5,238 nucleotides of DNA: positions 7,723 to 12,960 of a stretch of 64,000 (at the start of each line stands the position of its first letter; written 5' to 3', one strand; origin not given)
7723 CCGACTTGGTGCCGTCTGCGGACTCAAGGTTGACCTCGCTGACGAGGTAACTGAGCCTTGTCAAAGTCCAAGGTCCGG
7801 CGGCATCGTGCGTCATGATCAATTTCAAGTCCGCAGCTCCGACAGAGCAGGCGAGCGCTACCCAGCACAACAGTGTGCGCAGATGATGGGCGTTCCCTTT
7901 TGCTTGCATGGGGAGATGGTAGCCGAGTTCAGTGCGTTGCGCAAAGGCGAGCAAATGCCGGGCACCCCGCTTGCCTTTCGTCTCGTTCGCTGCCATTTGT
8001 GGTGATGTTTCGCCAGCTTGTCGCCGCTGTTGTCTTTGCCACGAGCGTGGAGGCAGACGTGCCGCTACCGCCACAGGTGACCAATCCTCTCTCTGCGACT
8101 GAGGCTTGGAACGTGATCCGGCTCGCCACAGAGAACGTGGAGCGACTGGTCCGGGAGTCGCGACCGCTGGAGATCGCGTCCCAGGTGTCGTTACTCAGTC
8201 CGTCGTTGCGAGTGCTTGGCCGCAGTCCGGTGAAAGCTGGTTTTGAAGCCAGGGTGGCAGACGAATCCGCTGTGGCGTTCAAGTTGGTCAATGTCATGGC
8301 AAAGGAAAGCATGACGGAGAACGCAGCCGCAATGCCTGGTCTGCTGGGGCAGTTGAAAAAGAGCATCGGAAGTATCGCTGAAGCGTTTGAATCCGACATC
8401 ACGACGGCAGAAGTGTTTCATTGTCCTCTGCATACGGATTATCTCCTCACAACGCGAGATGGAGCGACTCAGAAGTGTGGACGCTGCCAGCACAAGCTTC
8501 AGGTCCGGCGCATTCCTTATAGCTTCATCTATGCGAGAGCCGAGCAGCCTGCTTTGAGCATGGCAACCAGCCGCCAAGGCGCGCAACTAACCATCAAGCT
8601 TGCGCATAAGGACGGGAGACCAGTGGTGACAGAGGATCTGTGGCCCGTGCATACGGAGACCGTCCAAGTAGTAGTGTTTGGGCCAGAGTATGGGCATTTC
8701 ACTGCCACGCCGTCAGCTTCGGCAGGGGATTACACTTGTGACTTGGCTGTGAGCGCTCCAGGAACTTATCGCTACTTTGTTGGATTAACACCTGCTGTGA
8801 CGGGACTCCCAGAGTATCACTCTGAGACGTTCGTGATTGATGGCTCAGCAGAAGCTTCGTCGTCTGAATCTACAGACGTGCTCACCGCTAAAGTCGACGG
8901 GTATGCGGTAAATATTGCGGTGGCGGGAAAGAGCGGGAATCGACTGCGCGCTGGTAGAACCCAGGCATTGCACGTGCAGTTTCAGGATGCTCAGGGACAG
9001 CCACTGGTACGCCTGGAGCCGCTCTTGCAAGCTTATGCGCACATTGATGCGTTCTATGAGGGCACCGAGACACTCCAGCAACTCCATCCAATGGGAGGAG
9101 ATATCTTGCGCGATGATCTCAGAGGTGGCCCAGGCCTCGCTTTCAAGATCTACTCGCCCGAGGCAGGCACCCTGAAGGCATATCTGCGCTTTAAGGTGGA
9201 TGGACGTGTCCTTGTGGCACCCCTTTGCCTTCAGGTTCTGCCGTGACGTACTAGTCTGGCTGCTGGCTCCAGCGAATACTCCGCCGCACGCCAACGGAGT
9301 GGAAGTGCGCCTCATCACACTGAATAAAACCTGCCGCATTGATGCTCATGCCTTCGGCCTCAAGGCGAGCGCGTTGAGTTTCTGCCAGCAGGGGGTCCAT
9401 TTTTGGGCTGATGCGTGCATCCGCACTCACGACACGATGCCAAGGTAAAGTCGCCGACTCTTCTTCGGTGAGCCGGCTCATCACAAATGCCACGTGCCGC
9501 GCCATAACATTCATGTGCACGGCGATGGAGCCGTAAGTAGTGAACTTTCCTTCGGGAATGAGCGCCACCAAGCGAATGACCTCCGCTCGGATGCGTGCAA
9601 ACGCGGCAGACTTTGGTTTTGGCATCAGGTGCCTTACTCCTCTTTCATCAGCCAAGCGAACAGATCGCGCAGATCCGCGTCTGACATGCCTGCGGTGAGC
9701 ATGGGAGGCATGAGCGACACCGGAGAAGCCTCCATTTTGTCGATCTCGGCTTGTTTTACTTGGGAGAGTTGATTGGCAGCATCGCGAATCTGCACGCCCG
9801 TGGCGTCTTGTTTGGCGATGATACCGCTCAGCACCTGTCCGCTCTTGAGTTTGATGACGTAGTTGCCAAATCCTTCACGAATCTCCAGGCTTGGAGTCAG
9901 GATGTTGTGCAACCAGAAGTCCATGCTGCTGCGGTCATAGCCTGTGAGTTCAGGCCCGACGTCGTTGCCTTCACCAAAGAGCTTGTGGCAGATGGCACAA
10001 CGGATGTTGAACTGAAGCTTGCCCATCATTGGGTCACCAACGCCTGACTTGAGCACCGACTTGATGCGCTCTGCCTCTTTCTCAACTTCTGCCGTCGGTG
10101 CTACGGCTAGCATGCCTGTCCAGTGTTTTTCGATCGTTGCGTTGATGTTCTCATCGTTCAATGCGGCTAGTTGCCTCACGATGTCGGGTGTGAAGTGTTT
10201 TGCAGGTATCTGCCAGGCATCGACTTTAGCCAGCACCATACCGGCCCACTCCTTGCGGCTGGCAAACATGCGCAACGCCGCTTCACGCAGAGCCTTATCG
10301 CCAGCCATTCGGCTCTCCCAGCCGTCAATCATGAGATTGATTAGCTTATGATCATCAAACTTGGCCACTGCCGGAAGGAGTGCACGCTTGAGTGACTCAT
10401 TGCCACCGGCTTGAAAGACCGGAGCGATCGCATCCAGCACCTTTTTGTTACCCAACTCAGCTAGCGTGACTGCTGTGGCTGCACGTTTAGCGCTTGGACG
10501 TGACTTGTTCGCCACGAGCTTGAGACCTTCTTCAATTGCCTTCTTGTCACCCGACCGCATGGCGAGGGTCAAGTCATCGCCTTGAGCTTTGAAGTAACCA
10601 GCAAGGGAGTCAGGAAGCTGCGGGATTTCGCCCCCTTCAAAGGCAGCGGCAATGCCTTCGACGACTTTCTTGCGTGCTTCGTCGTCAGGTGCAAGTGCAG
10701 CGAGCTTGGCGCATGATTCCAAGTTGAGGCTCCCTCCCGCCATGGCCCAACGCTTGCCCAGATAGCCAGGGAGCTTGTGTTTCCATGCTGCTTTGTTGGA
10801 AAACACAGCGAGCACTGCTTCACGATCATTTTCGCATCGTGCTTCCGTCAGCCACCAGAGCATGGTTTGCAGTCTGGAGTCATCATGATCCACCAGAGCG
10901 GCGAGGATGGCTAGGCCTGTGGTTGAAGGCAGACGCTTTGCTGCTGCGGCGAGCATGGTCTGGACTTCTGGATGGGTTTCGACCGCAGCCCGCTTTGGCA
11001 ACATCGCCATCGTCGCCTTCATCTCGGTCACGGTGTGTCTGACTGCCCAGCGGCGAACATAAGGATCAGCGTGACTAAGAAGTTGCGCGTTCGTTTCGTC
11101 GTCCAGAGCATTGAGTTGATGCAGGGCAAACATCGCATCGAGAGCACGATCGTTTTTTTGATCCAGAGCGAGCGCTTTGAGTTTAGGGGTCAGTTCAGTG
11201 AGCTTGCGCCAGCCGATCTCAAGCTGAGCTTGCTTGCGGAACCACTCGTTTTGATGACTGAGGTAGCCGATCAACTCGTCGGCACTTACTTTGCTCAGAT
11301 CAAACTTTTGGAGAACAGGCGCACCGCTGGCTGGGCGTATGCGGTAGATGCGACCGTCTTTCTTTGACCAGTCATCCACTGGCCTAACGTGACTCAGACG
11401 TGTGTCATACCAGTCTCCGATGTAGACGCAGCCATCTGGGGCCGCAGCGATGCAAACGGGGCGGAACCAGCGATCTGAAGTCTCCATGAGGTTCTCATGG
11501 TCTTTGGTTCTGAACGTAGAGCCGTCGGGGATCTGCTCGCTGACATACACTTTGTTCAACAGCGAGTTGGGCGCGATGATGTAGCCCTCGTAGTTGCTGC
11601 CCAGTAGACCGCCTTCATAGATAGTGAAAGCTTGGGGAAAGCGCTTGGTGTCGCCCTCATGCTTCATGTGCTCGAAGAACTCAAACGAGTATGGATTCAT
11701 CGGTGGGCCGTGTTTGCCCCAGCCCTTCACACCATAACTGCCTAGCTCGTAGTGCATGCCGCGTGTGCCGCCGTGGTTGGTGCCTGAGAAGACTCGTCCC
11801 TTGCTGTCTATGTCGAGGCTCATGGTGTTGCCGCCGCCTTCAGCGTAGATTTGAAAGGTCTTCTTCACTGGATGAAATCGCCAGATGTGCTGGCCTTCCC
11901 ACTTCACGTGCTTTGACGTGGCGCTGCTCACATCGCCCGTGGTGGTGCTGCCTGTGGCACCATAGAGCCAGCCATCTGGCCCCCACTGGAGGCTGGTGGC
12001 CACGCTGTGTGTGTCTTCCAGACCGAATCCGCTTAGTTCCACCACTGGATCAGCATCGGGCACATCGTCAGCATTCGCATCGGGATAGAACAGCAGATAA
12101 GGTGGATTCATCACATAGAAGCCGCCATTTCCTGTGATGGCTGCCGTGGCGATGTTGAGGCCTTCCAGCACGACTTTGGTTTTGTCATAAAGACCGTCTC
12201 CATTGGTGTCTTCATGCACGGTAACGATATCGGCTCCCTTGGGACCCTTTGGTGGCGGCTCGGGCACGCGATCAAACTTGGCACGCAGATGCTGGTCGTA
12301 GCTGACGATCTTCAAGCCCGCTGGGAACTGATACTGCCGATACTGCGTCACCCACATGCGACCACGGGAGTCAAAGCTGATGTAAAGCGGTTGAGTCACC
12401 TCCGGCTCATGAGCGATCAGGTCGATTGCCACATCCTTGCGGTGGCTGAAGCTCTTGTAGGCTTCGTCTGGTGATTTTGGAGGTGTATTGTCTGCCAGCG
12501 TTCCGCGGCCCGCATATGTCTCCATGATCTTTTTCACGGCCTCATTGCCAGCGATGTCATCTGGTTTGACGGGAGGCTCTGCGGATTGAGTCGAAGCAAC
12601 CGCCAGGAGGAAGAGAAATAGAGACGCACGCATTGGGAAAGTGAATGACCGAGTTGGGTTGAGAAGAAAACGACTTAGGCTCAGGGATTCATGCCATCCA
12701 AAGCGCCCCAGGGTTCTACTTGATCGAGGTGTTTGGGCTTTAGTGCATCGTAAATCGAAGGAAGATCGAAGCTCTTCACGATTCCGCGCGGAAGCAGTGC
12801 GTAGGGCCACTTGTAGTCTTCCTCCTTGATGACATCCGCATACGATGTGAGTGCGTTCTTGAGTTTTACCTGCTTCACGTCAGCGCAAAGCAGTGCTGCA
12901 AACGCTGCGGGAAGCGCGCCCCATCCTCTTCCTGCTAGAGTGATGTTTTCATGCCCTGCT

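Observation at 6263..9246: Divergent pair: di-heme peroxidase with an N-terminal extension, and a secreted protein with a CusF/CusB-like metal-binding motif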

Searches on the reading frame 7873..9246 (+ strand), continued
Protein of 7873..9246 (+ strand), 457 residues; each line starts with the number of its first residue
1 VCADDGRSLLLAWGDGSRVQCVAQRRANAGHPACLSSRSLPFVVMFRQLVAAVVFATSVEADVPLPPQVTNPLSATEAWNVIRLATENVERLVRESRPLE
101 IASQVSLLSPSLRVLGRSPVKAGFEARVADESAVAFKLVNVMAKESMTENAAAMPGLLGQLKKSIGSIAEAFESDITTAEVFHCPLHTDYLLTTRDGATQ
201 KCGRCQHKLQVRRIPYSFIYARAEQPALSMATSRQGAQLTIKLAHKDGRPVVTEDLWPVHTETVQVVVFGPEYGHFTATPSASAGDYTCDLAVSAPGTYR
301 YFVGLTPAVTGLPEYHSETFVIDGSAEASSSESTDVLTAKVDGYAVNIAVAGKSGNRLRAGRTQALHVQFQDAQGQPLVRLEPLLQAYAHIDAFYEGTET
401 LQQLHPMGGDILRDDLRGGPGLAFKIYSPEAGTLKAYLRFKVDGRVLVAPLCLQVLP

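Call 51: search_solved_structures(query=A3, max_evalue=10, show_alignments=4)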
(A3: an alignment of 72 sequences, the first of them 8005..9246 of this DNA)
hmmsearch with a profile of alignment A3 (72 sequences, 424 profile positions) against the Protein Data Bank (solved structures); distinct sequences matched with E-value up to 10: 6.
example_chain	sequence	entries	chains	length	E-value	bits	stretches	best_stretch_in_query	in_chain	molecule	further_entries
2ds4_A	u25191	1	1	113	0.0052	19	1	223-272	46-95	Tripartite motif protein 45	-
8ovl_A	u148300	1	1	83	0.0088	18.3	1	141-177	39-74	Copper-translocating P-type ATPase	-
3rfu_A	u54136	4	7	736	0.23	13.6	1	141-176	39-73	Copper efflux ATPase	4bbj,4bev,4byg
4abx_A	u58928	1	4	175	0.72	12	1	67-130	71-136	DNA REPAIR PROTEIN RECN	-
4v8m_BM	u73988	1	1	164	0.96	11.6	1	51-115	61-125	60S RIBOSOMAL PROTEIN L12, PUTATIVE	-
8g9k_A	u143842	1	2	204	1.6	10.9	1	67-128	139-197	THR2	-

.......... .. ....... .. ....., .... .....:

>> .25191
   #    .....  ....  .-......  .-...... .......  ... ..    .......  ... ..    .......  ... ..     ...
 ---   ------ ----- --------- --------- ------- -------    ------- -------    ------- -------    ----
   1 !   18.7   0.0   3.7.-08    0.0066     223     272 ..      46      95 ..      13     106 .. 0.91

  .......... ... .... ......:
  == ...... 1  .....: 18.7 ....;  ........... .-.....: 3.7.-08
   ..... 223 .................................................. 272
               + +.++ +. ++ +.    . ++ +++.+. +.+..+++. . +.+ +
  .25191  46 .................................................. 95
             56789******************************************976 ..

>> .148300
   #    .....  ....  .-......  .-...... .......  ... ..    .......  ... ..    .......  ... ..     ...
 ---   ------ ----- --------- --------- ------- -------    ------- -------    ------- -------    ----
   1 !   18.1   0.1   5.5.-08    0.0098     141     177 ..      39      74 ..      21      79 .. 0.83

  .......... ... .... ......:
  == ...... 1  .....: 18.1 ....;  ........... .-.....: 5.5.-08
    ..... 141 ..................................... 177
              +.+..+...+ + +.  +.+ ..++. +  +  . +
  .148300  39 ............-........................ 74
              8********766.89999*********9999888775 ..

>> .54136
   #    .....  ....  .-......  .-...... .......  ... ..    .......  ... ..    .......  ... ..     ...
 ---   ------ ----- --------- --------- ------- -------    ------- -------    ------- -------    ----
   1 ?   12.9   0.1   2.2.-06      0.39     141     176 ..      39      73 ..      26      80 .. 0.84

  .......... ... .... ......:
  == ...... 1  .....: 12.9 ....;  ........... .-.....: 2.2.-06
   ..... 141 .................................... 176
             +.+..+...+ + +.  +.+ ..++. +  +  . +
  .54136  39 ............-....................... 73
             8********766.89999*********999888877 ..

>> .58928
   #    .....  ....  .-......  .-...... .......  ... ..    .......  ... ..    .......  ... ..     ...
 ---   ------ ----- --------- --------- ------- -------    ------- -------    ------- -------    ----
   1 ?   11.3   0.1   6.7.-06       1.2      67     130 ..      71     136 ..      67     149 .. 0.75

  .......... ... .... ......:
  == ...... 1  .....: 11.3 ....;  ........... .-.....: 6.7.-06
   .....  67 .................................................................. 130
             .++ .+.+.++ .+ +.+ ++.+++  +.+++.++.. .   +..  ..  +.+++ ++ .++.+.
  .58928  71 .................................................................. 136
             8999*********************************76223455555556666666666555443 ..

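Call 67: find_related_loci(query=A3, collection=genome_contigs, flank=8000)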
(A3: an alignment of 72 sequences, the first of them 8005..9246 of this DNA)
Query A3 (413 aa) in genome_contigs; peptide patterns used: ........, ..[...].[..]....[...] (x = any residue, [..] = any of these).
218 stretches matched a pattern; 97 encode a relative of the query (tblastn E <= 1e-3); the best 80 are kept; 80 distinct loci.
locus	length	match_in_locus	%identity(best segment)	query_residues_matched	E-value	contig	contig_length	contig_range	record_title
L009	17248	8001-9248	46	4-413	1e-121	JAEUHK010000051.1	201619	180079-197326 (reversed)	MAG: Verrucomicrobiaceae bacterium isolate new MAG-15 k141_2924025, whole genome shotgun sequence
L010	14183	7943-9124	51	17-413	3e-130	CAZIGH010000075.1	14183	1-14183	MAG TPA_asm: uncultured Verrucomicrobiaceae bacterium isolate SRP290908_co2_392 genome assembly, contig: NODE_5883_lengt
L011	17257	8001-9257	47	1-413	8e-119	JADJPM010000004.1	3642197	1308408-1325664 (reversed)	MAG: Verrucomicrobiaceae bacterium isolate Fred_18-Q3-R57-64_BATAC.459 tig00350889-10-36423160, whole genome shotgun seq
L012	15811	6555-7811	46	1-413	1e-117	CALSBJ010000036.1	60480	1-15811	MAG: Akkermansia muciniphila isolate JJ-MIS3-109-1-m2-bin118 genome assembly, contig: JJ-MIS3-109-C70, whole genome shot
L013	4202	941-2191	46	4-413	7e-116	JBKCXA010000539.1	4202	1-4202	MAG: Prosthecobacter sp. isolate samp_2051_metabat2_191 samp_2051_834903, whole genome shotgun sequence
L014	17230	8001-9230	44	9-413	1e-106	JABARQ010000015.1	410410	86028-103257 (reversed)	MAG: Prosthecobacter sp. isolate Bin_70R c_000000000060_partial_19563_429973, whole genome shotgun sequence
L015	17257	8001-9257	44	1-413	1e-118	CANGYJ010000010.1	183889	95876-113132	MAG: Verrucomicrobiaceae bacterium isolate RE-18aug17-261 genome assembly, contig: RE-18aug17-C41-p1, whole genome shotg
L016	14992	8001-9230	42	9-413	1e-104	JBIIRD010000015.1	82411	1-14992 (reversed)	MAG: Prosthecobacter sp. isolate ME2003-08-07pf_3300034283_group2_bin103 Rohwer_bin2773_scaffold_41_c2, whole genome sho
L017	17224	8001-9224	39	9-411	2e-95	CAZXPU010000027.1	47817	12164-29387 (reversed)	MAG TPA_asm: uncultured Brevifollis sp. isolate SRP292972_co3_92 genome assembly, contig: NODE_561_length_47817_cov_5.40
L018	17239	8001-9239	37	5-411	1e-86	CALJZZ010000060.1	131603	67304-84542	MAG TPA_asm: uncultured Verrucomicrobiaceae bacterium isolate SRR1506984_bin.23_CONCOCT_v1.1_MAG genome assembly, contig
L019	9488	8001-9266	35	2-413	8e-84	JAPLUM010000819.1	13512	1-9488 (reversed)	MAG: Verrucomicrobia bacterium isolate LacPavin_0920_WC57_MAG_55_7 LacPavin_0920_WC57_scaffold_100304, whole genome shot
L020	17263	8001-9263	37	3-411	3e-82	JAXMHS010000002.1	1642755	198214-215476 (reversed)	MAG: Verrucomicrobiaceae bacterium isolate STL-VER10 C2.107.fa-2, whole genome shotgun sequence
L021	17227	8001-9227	37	10-411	1e-81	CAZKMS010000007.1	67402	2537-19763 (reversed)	MAG TPA_asm: uncultured Verrucomicrobiaceae bacterium isolate SRP344714_co2_434 genome assembly, contig: NODE_923_length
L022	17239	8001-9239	35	6-412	3e-81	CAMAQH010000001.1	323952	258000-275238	MAG: Prosthecobacter debontii isolate AH-03may19-213 genome assembly, contig: AH-03may19-C2, whole genome shotgun sequen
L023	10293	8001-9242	35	5-412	3e-81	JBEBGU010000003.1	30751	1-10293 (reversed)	MAG: Prosthecobacter sp. isolate ATF_4 NODE_467_length_30751_cov_3.404411, whole genome shotgun sequence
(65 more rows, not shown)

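Call 88: search_protein_families(library=ncbifam, proteins=[L005:3555-4172:+, L005:1916-3502:+], max_evalue=0.01)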
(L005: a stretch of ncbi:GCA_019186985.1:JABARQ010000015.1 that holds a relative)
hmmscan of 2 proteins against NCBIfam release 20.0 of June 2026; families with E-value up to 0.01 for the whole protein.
L005:3555-4172:+ (205 aa): 1 family
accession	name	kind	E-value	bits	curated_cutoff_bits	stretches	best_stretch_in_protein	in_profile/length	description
NF033761.1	gliding_GltJ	equivalog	0.0013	17.9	450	1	7-115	379-491/671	adventurous gliding motility protein GltJ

L005:1916-3502:+ (528 aa): 1 family
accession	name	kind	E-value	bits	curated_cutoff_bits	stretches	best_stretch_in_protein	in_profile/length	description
TIGR01409.1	TAT_signal_seq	domain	0.0046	17.3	16.7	1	10-29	1-20/29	twin-arginine translocation signal domain-containing protein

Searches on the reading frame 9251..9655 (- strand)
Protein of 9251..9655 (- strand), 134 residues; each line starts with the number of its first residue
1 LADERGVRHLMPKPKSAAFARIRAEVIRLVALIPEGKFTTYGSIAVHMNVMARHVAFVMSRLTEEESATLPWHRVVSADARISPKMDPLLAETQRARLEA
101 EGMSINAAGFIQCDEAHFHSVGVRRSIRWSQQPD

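Call 3: search_protein_families(library=pfam, proteins=[window:9251-9655:-], max_evalue=0.1)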
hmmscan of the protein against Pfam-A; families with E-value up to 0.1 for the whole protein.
window:9251-9655:- (134 aa): 1 family
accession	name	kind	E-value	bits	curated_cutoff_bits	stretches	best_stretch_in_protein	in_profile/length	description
PF01035.26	DNA_binding_1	-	1.4e-14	54.1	27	1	23-102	3-80/81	6-O-methylguanine DNA methyltransferase, DNA binding domain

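Call 4: search_protein_families(library=ncbifam, proteins=[window:9251-9655:-], max_evalue=0.1)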
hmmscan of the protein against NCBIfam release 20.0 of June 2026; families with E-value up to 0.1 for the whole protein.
window:9251-9655:- (134 aa): 2 families
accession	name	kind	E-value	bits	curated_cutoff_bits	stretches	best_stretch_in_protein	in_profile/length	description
TIGR00589.1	ogt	superfamily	0.00018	21.5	46.4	1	23-83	4-64/80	methylated-DNA--[protein]-cysteine S-methyltransferase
NF003022.0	PRK03887.1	equivalog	0.036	13.9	164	1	29-102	101-169/175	methylated-DNA--protein-cysteine methyltransferase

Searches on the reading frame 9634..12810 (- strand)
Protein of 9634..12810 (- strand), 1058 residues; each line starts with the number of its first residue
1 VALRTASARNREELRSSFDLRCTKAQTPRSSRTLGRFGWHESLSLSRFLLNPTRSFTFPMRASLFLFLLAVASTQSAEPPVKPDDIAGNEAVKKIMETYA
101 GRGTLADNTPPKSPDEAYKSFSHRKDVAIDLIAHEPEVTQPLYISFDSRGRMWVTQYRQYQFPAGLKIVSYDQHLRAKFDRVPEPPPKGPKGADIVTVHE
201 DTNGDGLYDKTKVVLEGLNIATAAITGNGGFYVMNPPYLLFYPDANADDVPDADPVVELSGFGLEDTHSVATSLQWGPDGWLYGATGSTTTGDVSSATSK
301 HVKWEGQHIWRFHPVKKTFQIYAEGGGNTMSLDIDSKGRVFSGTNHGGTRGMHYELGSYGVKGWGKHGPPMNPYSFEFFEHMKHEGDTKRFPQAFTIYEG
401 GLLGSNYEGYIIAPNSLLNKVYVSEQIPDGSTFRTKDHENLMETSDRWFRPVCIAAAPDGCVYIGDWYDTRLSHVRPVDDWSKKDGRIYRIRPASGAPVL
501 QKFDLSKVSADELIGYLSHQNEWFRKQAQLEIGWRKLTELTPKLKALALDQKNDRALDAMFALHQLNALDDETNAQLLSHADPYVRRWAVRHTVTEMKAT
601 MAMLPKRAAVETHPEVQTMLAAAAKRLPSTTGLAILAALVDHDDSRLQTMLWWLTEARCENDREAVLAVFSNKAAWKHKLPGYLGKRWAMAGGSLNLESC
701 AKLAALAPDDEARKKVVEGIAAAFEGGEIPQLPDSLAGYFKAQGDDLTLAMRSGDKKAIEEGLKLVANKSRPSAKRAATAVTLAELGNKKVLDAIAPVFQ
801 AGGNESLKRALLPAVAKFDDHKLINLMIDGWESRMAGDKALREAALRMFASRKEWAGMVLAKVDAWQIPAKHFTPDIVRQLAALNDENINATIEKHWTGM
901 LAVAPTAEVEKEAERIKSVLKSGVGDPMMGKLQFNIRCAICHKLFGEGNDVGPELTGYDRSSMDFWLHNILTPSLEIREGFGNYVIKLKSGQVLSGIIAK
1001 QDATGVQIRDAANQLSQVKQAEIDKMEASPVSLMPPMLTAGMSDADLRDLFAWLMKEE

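Call 17: search_protein_families(library=pfam, proteins=[window:9634-12810:-], max_evalue=0.001)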
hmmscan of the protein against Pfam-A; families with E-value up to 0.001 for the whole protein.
window:9634-12810:- (1058 aa): 3 families
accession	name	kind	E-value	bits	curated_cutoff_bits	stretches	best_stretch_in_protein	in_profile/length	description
PF23500.1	DUF7133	-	1.6e-63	215.8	27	1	113-494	1-384/385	Domain of unknown function (DUF7133)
PF13646.12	HEAT_2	-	3.1e-08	34.2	27.7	0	576-646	6-77/88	HEAT repeats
PF00034.26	Cytochrom_C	-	0.0004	22.1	21.3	0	930-1055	4-87/90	Cytochrome c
